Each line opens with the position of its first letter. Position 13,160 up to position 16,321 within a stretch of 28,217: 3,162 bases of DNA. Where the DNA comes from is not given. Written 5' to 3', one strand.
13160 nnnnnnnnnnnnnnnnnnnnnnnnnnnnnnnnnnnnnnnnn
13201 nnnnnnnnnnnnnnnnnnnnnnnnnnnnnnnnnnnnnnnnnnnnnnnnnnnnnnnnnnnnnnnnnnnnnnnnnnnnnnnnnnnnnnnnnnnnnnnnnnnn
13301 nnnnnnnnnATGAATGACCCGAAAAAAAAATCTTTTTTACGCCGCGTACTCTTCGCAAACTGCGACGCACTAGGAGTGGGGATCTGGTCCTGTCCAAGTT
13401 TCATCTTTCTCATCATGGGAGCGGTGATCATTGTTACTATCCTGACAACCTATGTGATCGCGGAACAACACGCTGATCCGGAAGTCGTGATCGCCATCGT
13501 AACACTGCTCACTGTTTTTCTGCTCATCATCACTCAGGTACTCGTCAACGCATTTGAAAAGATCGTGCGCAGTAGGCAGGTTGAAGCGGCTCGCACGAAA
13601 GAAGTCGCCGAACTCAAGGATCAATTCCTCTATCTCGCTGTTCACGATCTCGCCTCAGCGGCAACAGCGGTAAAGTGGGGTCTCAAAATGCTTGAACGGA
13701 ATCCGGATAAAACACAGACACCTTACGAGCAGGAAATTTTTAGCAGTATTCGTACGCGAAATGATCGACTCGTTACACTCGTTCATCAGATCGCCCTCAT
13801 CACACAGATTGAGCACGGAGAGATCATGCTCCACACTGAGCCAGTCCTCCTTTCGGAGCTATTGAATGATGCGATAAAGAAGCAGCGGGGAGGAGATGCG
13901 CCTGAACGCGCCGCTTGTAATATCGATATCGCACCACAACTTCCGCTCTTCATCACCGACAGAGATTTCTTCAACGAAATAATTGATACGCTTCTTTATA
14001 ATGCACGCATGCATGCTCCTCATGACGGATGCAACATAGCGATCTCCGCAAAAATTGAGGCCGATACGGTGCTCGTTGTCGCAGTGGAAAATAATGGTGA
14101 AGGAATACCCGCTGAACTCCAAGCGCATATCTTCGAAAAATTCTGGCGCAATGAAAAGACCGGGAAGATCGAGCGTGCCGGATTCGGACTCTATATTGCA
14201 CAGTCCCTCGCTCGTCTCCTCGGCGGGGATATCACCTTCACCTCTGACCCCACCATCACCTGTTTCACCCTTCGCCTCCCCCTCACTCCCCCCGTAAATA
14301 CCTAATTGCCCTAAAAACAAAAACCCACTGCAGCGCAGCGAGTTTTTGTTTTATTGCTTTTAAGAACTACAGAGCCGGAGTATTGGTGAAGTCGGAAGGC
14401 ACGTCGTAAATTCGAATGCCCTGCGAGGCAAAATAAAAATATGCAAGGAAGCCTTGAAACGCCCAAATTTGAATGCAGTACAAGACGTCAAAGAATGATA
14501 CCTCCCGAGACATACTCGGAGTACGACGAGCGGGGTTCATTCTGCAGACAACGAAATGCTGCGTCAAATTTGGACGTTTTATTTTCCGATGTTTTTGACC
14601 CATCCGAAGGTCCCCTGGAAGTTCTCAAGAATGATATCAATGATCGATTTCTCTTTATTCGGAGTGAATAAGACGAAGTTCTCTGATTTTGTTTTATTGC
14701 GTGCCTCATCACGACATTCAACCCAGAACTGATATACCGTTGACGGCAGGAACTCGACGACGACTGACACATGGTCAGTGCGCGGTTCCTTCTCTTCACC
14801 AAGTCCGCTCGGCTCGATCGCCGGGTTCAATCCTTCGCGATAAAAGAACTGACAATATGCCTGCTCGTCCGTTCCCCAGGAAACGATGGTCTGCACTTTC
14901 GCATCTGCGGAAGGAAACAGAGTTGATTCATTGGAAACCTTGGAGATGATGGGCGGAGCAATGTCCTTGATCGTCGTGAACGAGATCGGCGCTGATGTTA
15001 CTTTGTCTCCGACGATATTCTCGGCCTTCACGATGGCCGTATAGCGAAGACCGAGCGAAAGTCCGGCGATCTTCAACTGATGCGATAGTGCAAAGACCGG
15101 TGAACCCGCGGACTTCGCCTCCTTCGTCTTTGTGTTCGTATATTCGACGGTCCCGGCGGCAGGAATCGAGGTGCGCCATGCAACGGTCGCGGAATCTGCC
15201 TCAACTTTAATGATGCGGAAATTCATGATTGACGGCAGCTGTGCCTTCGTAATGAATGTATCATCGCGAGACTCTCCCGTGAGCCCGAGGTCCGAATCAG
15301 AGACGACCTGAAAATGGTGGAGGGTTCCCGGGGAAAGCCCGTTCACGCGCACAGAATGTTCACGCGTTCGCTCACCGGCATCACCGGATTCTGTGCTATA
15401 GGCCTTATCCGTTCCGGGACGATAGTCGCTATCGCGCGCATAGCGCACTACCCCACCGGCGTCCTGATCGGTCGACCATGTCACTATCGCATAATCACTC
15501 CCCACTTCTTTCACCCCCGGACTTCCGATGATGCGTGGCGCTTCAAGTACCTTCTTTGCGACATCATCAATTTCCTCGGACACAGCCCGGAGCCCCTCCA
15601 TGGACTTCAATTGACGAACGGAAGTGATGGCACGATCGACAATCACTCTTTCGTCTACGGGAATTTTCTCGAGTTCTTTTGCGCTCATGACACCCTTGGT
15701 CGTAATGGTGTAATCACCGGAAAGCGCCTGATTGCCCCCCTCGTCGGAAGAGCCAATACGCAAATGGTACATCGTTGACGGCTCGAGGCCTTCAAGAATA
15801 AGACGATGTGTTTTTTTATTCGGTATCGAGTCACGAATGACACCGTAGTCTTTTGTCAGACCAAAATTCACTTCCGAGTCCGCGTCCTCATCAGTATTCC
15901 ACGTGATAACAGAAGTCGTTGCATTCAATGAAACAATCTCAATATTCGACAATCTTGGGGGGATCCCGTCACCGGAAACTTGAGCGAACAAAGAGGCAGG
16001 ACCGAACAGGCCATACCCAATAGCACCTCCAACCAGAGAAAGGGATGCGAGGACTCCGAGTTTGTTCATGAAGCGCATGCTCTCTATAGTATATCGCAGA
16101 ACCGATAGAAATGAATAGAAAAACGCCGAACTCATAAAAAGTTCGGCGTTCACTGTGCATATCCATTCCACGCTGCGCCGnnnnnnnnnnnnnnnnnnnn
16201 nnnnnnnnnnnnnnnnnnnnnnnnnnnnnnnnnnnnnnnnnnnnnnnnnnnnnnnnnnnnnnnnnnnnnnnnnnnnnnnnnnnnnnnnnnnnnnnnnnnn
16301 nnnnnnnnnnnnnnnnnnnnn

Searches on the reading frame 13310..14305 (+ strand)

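Call 19: search_protein_families(library=pfam, proteins=[window:13310-14305:+], max_evalue=0.01)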
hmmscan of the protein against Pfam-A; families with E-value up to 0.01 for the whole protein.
window:13310-14305:+ (331 aa): 1 family
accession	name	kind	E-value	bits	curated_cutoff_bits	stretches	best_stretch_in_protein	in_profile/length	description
PF02518.31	HATPase_c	-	3.1e-21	76.3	26.4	1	217-326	2-110/111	Histidine kinase-, DNA gyrase B-, and HSP90-like ATPase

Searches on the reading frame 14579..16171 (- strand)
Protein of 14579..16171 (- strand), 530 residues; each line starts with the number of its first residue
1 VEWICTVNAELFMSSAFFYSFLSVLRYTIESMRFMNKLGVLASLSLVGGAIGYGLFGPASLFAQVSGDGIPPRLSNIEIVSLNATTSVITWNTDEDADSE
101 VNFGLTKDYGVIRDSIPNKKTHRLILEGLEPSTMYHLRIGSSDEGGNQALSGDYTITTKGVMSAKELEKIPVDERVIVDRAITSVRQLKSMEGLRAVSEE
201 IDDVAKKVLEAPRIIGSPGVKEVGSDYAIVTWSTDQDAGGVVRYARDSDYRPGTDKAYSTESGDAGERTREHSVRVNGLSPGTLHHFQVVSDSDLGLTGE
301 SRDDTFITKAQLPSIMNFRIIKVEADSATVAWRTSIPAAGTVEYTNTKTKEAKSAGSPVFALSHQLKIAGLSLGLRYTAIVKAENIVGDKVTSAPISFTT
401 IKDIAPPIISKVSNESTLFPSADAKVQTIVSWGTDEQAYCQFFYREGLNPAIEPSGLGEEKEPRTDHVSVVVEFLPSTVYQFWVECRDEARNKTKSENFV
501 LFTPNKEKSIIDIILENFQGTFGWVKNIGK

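Call 19: search_protein_families(library=pfam, proteins=[window:14579-16171:-], max_evalue=0.01)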
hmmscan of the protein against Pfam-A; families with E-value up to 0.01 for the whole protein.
window:14579-16171:- (530 aa): 5 families
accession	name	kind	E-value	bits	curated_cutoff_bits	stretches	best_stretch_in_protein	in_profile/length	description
PF16656.11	Pur_ac_phosph_N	-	2.2e-24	86.3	30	2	225-300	12-85/93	Purple acid Phosphatase, N-terminal domain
PF00041.27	fn3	-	3.3e-17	62.9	25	2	315-398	3-83/84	Fibronectin type III domain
PF25059.1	FN3_DSCAM-DSCAML_C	-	1.1e-10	42.1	39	0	118-158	41-79/89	DSCAM/DSCAML C-terminal Fn3-like domain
PF16874.11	Glyco_hydro_36C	-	0.0031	18.4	27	0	116-154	24-56/77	Glycosyl hydrolase family 36 C-terminal domain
PF17425.8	Arylsulfotran_N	-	0.0043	17.5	24.2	0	108-158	36-87/88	Arylsulfotransferase Ig-like domain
